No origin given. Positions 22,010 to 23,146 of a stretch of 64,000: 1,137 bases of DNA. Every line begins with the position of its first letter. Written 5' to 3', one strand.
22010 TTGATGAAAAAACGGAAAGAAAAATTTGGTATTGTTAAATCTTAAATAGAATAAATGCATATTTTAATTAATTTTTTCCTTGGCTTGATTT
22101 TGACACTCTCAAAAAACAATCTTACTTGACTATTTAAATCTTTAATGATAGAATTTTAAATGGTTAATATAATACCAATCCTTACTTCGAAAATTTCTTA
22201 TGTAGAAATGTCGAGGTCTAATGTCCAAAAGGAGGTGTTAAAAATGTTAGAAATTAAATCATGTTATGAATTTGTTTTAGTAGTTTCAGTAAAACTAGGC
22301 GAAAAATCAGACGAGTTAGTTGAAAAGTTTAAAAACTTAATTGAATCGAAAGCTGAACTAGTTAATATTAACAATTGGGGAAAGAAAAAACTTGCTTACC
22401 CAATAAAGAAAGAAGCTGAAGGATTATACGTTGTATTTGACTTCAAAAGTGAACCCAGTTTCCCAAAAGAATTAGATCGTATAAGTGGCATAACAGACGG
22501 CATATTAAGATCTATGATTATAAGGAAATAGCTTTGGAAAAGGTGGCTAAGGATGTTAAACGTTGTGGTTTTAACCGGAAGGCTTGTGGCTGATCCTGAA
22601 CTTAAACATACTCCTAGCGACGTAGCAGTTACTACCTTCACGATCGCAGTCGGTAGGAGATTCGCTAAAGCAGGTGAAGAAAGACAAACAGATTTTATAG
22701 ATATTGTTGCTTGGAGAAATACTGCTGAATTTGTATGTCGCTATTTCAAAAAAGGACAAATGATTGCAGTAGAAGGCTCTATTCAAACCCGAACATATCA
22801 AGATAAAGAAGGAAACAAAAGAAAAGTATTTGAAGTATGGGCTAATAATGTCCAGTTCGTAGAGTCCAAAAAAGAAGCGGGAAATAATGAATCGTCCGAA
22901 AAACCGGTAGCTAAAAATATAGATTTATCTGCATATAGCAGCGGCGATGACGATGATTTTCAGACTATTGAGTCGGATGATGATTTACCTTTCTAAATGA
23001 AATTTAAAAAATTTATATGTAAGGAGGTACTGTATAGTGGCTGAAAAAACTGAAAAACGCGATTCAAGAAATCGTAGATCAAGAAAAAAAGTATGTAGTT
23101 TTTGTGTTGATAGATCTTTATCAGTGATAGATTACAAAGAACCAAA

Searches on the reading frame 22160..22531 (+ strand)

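Call 40: search_protein_families(library=pfam, proteins=[window:22160-22531:+], max_evalue=0.0001)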
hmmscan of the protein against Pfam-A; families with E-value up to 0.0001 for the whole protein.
window:22160-22531:+ (123 aa): 1 family
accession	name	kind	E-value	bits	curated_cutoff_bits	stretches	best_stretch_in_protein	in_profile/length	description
PF01250.22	Ribosomal_S6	-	6.5e-26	90.8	27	1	36-122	2-90/90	Ribosomal protein S6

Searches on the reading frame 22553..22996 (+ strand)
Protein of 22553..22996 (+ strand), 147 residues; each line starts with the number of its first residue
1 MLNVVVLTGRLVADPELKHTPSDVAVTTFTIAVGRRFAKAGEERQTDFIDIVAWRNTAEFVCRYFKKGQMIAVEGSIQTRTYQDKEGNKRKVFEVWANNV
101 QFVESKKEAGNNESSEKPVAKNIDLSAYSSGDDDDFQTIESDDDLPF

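Call 40: search_protein_families(library=pfam, proteins=[window:22553-22996:+], max_evalue=0.0001)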
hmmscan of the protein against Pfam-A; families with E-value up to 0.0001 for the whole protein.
window:22553-22996:+ (147 aa): 2 families
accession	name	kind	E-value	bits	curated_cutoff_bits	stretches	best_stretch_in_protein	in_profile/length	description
PF00436.31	SSB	-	4.5e-33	113.9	26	1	2-103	1-104/104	Single-strand binding protein family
PF22657.2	SSB_1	-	1.9e-05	25.2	27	1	3-85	1-79/91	Another single-strand binding protein family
